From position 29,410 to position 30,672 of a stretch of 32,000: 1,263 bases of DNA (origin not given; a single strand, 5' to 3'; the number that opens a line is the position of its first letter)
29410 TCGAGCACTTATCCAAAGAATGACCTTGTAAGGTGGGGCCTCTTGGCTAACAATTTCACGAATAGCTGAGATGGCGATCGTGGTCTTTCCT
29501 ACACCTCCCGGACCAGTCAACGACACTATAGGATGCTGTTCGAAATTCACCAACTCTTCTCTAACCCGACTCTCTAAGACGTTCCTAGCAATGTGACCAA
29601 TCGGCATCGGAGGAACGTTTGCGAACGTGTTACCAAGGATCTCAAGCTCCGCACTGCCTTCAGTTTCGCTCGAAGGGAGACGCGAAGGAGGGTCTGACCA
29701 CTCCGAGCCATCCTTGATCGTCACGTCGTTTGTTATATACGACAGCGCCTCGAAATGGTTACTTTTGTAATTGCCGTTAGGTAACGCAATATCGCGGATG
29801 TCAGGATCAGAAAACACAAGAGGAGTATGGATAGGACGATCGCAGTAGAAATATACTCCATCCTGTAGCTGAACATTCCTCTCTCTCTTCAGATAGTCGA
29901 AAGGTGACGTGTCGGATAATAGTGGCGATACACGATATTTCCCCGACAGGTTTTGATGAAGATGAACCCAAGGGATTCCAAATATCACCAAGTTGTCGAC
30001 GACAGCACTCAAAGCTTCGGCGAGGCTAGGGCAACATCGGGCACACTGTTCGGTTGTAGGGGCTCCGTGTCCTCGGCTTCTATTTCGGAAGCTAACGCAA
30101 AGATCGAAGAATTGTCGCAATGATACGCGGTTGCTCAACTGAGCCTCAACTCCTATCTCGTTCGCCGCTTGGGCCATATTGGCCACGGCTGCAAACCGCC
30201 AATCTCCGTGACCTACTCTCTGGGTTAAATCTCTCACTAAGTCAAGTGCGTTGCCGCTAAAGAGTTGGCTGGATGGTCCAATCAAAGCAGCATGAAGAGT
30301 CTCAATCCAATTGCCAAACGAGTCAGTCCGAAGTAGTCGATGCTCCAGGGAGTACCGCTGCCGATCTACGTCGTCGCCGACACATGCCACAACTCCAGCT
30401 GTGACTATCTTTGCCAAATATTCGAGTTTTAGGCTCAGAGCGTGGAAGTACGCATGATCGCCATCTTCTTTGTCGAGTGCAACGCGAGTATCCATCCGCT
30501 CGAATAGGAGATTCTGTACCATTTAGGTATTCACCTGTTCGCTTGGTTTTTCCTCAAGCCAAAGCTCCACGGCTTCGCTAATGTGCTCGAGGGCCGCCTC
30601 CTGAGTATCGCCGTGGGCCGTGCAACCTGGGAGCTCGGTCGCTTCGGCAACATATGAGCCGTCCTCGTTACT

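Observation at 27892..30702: HicB-like mini-protein abutted (TAAATG) to an NB-ARC STAND NTPase carrying a HEPN/Abi_C-like N-terminal module, in a low-GC islet inside a TA cluster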

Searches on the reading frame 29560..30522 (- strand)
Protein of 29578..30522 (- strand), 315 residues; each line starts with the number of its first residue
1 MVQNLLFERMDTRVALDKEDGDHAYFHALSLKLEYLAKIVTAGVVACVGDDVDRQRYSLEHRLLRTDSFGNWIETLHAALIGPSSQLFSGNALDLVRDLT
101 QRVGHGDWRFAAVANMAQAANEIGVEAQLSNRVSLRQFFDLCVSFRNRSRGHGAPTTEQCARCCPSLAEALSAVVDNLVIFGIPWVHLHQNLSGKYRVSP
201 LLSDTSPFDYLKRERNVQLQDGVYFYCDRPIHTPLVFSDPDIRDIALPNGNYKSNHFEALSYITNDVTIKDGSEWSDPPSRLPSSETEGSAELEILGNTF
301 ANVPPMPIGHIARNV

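Call 30: search_protein_representatives(protein=window:29578-30522:-)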
Query: 315 residues. Proteins with E-value up to 0.001 (for the whole library): 544; up to 1e-10: 402; up to 1e-30: 217. The best 150 are listed.
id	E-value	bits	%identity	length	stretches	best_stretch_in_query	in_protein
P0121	2.3e-117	408.1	61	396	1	2-279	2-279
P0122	6.9e-112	390.1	56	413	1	5-305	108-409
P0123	4.3e-110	384.2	58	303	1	4-291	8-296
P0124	1.3e-107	376.0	54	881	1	2-313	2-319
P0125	1.7e-98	346.1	56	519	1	1-280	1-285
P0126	8.6e-98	343.8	49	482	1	4-313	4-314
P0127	9.7e-95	333.7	47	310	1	6-308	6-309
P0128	2.9e-87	309.2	49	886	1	5-314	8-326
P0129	2.9e-84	299.3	53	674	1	1-287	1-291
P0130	6.3e-78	278.5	42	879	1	3-313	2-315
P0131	8.9e-77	274.7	51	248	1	6-239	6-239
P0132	1.9e-76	273.6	43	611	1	6-313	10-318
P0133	3.2e-76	272.9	50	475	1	4-281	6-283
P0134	1.0e-75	271.2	42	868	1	8-313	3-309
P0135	1.4e-75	270.8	43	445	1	7-313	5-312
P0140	1.2e-65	238.2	41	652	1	7-313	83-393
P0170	3.0e-57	210.6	37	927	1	21-313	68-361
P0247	1.0e-46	176.0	35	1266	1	12-313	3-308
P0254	1.5e-45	172.2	35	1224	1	8-313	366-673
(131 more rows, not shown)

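Call 42: predict_structure(alignment_id=A2)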
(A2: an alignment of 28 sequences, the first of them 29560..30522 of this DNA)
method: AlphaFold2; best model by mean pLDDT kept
length: 321 residues; sequences in the alignment: 28
mean_pLDDT: 91.4   pTM: 0.85
mean pLDDT of the five models: 91.4, 90.5, 90.3, 90.1, 89.5
residues with pLDDT >= 90: 250; 70-90: 53; 50-70: 17; < 50: 1
segments of 3 or more residues with pLDDT < 50: none
pLDDT, mean of each block of 10 residues (from residue 1): 79 96 96 98 96 93 94 98 93 95 98 98 96 98 93 86 98 97 95 94 92 94 95 92 90 95 95 90 65 73 73 82 76
secondary structure, 60 per line:
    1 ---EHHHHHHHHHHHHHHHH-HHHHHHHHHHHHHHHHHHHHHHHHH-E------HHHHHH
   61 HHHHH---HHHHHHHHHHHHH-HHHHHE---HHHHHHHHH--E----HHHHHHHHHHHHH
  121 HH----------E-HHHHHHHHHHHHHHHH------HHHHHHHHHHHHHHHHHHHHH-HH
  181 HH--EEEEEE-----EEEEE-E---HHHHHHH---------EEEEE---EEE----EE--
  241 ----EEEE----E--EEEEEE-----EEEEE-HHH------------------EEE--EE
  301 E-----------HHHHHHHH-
elements in order: H5-20 H22-46 H55-65 H69-81 H83-87 H92-100 H108-122 H135-150 H157-177 H179-182 E185-190 E196-200 H206-212 E222-226 E230-232 E245-248 E256-261 E267-271 E294-296 E299-301 H313-320
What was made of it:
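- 29977..30522 (-): N-terminal helical domain, aa 1-182 (HEPN-like). AF2 model with pLDDT 91; helices 5-20, 22-46, an insert at 55-122, then 135-150 and 157-177 (call 42).
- On HEPN superfamily (RNase): They lie in the second helix (22-46) of the model (call 42).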

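Call 46: fold_search(model_id=the predicted structure, library=pdb)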
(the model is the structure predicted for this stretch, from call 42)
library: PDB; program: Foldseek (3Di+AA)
matches with E <= 10: 240; with E <= 0.001: 0
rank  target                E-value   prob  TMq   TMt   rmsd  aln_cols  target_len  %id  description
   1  8ghj_C                1.3e-01  0.10  0.11  0.14  20.3       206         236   13  Crystal structure of human AQP2 T125M mutant (released 2023-09-20)
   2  6wvd                  4.0e-01  0.05  0.12  0.10  23.7       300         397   13  Human JAGN1 (released 2021-01-13)
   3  4nef_C                5.1e-01  0.07  0.11  0.14  18.9       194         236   14  X-ray structure of human Aquaporin 2 (released 2014-04-16)
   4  6ar7_B                6.2e-01  0.09  0.15  0.20  15.7       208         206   10  Crystal structure of a putative uncharacterized protein from Burkholderia thailandensis (released 2017-09-20)
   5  7cmg_A                6.6e-01  0.04  0.12  0.09  24.3       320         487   12  The Structure of the periplasmic domain of PorM (released 2020-09-02)
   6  6ar7_A                8.4e-01  0.08  0.15  0.20  15.3       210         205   10  Crystal structure of a putative uncharacterized protein from Burkholderia thailandensis (released 2017-09-20)
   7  8osi                  9.3e-01  0.06  0.14  0.12  15.1       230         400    8  Genetically encoded green ratiometric calcium indicator FNCaMP in calcium-bound state (released 2023-05-24)
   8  9qk2_B                1.0e+00  0.05  0.14  0.09  22.2       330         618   11  Structure of the Complement classical and lectin pathway C3 convertase in complex with substrate C3 (released 2025-12-24)
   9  7qiv_B                1.1e+00  0.03  0.11  0.06  30.0       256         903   10  Structure of human C3b in complex with the EWE nanobody (released 2022-02-16)
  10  5foa_B                1.4e+00  0.07  0.14  0.06  14.5       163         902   10  Crystal Structure of Human Complement C3b in complex with DAF (CCP2-4) (released 2016-04-06)
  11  6xv8_A                1.4e+00  0.04  0.15  0.12  27.5       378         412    8  Crystal structure of Megabody Mb-Nb207-c7HopQ_G10 (released 2021-01-13)
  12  6xw2                  1.5e+00  0.04  0.14  0.12  18.1       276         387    9  Crystal structure of the bright genetically encoded calcium indicator NCaMP7 based on mNeonGreen fluorescent protein (released 2020-01-29)
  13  6wv6                  1.7e+00  0.02  0.12  0.11  24.3       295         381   15  Human VKOR with phenindione (released 2020-11-11)
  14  6ehg_B                1.8e+00  0.02  0.11  0.06  30.1       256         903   10  complement component C3b in complex with a nanobody (released 2018-02-14)
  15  1qmg_A                1.9e+00  0.04  0.11  0.07  18.0       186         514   10  Acetohydroxyacid isomeroreductase complexed with its reaction product dihydroxy-methylvalerate, manganese and ADP-ribo (released 2000-03-31)
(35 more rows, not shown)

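Call 50: search_protein_families(library=pfam, alignment_id=A2, max_evalue=5)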
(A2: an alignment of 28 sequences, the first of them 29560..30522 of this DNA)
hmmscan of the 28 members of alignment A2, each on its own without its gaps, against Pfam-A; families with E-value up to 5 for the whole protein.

A. member 1, window:29560-30522:- (321 aa): 0 families

B. families by the number of members that match (of 28 scanned): 16 families
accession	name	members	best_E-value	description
PF16889.11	Hepar_II_III_N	1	0.016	Heparinase II/III N-terminus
PF09222.16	Fim-adh_lectin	1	0.035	Fimbrial adhesin F17-AG, lectin domain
PF25681.1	Phage_TTP_17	1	0.042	Phage tail tube protein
PF15524.11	Ntox17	1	0.052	Novel toxin 17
PF05700.16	BCAS2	1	0.058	Breast carcinoma amplified sequence 2 (BCAS2)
PF17048.11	Ceramidse_alk_C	1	0.073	Neutral/alkaline non-lysosomal ceramidase, C-terminal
PF00679.30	EFG_C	1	0.092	Elongation factor G C-terminus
PF02965.22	Met_synt_B12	1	0.1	Vitamin B12 dependent methionine synthase, activation domain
PF11478.13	Tachystatin_B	1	0.16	Antimicrobial chitin binding protein tachystatin B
PF17031.10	DUF5101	1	0.16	Domain of unknown function (DUF5101)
PF10017.15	Methyltransf_33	1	0.17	Histidine-specific methyltransferase, SAM-dependent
PF05585.17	DUF1758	1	0.19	Putative peptidase (DUF1758)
PF00309.25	Sigma54_AID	1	0.2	Sigma-54 factor, Activator interacting domain (AID)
PF16024.10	DUF4785_1st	1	0.22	Domain of unknown function (DUF4785) N-terminal domain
PF19688.4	DUF6189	1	0.24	Family of unknown function (DUF6189)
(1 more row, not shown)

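Call 51: search_solved_structures(query=A2, max_evalue=10, show_alignments=3)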
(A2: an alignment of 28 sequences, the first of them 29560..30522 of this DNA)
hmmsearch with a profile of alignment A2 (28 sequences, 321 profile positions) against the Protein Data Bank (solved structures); distinct sequences matched with E-value up to 10: 0.

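Call 52: search_protein_families(library=padloc, alignment_id=A2, max_evalue=5)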
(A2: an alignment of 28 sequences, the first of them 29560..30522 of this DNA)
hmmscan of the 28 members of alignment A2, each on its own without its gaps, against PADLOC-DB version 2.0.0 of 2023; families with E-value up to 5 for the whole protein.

A. member 1, window:29560-30522:- (321 aa): 0 families

B. families by the number of members that match (of 28 scanned): 0 families

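Call 91: fold_search(model_id=the predicted structure, library=viral)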
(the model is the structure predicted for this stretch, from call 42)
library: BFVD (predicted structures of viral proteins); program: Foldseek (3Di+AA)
matches with E <= 10: 274; with E <= 0.001: 0
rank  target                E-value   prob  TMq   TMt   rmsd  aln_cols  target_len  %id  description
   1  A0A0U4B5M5            2.0e-01  0.20  0.19  0.23  16.2       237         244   13  Uncharacterized protein [Arthrobacter phage Pumancara]
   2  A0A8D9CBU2            3.0e-01  0.04  0.11  0.12  26.8       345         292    9  Uncharacterized protein [uncultured marine phage]
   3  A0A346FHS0            5.0e-01  0.18  0.08  0.26  10.9        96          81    8  Uncharacterized protein [Erwinia phage SunLIRen]
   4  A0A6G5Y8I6            5.8e-01  0.06  0.12  0.08  18.2       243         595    9  (no name in the UniProt tables at hand)
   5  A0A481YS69            8.6e-01  0.06  0.09  0.08  17.6       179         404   10  Uncharacterized protein [Marseillevirus LCMAC101]
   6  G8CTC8                9.9e-01  0.03  0.10  0.09  20.3       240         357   13  (no name in the UniProt tables at hand)
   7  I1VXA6                1.1e+00  0.07  0.15  0.17  18.4       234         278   11  (no name in the UniProt tables at hand)
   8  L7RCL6                1.2e+00  0.03  0.09  0.07  18.1       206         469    9  BTB/POZ domain-containing protein [Acanthamoeba polyphaga moumouvirus]
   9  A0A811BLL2            1.2e+00  0.04  0.11  0.12  17.6       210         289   12  DUF5848 domain-containing protein [Pandoravirus japonicus]
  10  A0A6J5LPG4            1.2e+00  0.04  0.12  0.08  24.6       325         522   11  Uncharacterized protein [uncultured Caudovirales phage]
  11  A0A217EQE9            1.3e+00  0.08  0.12  0.11  18.9       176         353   12  Host shutoff protein [Bacillus phage vB_BsuM-Goe2]
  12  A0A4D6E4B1            1.3e+00  0.20  0.09  0.23  22.8        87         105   14  Uncharacterized protein [Gordonia phage GodonK]
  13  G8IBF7                1.3e+00  0.10  0.10  0.21  12.5       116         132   13  Uncharacterized protein [Mycobacterium phage Kikipoo]
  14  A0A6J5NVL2            1.5e+00  0.02  0.10  0.06  18.9       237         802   13  DNA-directed RNA polymerase [uncultured Caudovirales phage]
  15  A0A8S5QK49            1.6e+00  0.18  0.10  0.20   7.4        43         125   14  Uncharacterized protein [Siphoviridae sp. ctCUc43]
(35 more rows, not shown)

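Call 92: search_protein_families(library=pfam, proteins=[P0254, P0247, P0170, P0140], max_evalue=0.001)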
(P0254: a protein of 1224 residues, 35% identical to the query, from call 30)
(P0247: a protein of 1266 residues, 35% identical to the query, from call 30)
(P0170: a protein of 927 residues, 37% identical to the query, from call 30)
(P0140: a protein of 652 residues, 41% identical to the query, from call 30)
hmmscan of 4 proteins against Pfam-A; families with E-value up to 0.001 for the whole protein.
P0254 (1224 aa): 5 families
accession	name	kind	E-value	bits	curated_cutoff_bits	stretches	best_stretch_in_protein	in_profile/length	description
PF13384.12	HTH_23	-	4.5e-18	64.9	24.6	2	293-337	3-47/50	Homeodomain-like domain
PF13551.12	HTH_29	-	5.3e-14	52.5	28.1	2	297-349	1-55/64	Winged helix-turn helix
PF13518.12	HTH_28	-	1.5e-12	47.8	25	1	296-347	1-51/52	Helix-turn-helix domain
PF00931.28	NB-ARC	-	7.6e-12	45.4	23.5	1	683-894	12-211/248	NB-ARC domain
PF02796.21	HTH_7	-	0.00065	20.2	23.8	0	221-252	10-42/45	Helix-turn-helix domain of resolvase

P0247 (1266 aa): 3 families
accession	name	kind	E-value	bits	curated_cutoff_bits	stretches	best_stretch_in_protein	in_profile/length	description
PF00931.28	NB-ARC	-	4e-07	30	23.5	1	316-484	9-169/248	NB-ARC domain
PF13432.12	TPR_16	-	9.1e-05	23.3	32.7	1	715-764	14-62/65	Tetratricopeptide repeat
PF13191.12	AAA_16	-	0.00011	23.2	32.6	0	322-413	22-103/167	AAA ATPase domain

P0170 (927 aa): 3 families
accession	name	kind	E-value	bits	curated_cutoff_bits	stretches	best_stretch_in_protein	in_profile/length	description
PF00931.28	NB-ARC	-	3e-11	43.5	23.5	1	367-588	7-218/248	NB-ARC domain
PF14516.12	AAA_35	-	6.8e-07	28.8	27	0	351-490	6-143/331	AAA-like domain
PF13191.12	AAA_16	-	3.4e-05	24.9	32.6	1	359-488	3-146/167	AAA ATPase domain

P0140 (652 aa): 2 families
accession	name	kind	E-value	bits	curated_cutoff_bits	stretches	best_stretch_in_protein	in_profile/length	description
PF00072.30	Response_reg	-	3.8e-14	53.2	30.2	1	557-619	48-110/111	Response regulator receiver domain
PF00931.28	NB-ARC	-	0.00038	20.2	23.5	1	406-445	16-55/248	NB-ARC domain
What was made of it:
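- Tried and rejected: P0254 and P0140 look like read-through or assembly chimeras and were not informative (call 92).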

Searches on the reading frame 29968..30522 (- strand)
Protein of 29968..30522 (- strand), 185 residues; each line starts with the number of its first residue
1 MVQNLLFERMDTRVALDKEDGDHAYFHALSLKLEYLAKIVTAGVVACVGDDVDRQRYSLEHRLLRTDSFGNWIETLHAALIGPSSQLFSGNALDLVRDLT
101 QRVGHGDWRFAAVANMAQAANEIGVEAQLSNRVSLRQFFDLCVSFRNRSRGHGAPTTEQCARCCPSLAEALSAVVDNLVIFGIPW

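Call 102: search_solved_structures(query=A10, max_evalue=10, show_alignments=3)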
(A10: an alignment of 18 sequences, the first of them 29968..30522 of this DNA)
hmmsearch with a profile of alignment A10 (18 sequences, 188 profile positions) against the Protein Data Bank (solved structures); distinct sequences matched with E-value up to 10: 4.
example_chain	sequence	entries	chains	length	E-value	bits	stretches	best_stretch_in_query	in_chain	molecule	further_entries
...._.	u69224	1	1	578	0.38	13.6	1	46-101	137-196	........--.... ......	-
5yym_A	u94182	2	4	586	0.39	13.5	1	46-101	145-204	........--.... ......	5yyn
5b63_A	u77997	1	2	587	0.39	13.5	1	46-101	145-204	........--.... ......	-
1y0h_A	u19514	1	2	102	1.1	12.1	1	5-50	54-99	hypothetical protein Rv0793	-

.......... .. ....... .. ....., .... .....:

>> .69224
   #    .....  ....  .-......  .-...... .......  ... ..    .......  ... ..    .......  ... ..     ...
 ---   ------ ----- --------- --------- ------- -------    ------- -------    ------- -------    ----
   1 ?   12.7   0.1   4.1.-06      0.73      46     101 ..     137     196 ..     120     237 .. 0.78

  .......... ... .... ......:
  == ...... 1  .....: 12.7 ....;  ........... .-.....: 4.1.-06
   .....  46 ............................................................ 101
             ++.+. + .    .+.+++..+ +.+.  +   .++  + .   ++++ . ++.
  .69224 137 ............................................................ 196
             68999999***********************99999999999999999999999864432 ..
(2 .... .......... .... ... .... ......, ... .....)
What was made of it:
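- On HEPN superfamily (RNase): PDB profile searches: none (calls 51, 102).
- Pfam and PADLOC on 28 diverse members, PDB profile searches, and Foldseek against PDB and BFVD all found nothing (calls 46, 50-52, 91, 102).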
